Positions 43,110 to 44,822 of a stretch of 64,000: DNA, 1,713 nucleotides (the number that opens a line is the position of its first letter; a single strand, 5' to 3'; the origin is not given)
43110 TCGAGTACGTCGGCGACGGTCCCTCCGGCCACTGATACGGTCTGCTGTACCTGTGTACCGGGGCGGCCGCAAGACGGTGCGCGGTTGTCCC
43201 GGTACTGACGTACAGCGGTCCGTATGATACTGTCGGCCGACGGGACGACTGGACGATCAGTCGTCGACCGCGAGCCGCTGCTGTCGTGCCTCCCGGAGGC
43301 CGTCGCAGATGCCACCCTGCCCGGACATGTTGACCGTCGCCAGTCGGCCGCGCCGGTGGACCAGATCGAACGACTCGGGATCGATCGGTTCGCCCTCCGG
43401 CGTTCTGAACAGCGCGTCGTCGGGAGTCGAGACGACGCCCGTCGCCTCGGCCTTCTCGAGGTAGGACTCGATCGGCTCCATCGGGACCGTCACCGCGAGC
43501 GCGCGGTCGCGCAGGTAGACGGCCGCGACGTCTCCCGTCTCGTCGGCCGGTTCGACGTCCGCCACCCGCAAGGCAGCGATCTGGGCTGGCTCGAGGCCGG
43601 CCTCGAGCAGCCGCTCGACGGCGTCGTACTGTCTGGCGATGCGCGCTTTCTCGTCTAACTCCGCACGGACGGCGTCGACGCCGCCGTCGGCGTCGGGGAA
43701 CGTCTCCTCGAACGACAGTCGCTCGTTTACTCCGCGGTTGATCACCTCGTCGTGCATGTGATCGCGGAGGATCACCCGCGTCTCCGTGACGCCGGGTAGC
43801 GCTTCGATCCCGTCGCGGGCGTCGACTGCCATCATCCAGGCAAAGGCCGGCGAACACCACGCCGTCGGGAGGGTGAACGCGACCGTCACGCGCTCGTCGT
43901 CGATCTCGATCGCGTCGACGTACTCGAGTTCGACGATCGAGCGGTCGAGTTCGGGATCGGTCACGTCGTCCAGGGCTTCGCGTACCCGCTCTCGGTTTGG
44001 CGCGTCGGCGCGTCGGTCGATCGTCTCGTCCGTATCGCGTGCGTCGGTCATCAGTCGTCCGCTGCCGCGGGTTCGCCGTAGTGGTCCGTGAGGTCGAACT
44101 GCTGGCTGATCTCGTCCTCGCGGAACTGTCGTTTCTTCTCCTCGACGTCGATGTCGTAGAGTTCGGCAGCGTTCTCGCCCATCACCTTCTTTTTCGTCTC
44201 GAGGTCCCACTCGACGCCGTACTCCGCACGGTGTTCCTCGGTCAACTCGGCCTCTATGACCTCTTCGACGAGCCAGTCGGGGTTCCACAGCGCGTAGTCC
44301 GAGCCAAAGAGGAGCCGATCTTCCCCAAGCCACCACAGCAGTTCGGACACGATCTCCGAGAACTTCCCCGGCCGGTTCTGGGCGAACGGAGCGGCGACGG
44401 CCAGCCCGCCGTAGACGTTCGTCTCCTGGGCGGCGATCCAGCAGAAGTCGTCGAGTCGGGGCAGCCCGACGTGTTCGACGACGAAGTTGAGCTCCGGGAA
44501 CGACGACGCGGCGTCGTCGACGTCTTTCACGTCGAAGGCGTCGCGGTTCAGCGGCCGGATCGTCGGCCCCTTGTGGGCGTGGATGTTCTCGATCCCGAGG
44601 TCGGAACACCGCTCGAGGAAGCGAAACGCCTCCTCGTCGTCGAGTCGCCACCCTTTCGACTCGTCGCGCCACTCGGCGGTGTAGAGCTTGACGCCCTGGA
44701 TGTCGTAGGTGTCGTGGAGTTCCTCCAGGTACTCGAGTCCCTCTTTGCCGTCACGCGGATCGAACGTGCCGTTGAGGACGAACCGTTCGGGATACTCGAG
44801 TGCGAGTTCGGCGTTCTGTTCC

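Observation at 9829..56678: Family B: a roughly 90-bp nested-palindrome element in five copies, always immediately 3' of a gene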

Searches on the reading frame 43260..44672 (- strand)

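Call 13: search_protein_families(library=pfam, proteins=[window:43260-44672:-])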
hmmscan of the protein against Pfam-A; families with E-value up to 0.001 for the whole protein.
window:43260-44672:- (471 aa): 1 family
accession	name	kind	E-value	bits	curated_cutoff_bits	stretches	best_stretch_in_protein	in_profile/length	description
PF01883.24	FeS_assembly_P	-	3.3e-16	59.7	23.5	1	227-297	1-70/73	Iron-sulfur cluster assembly protein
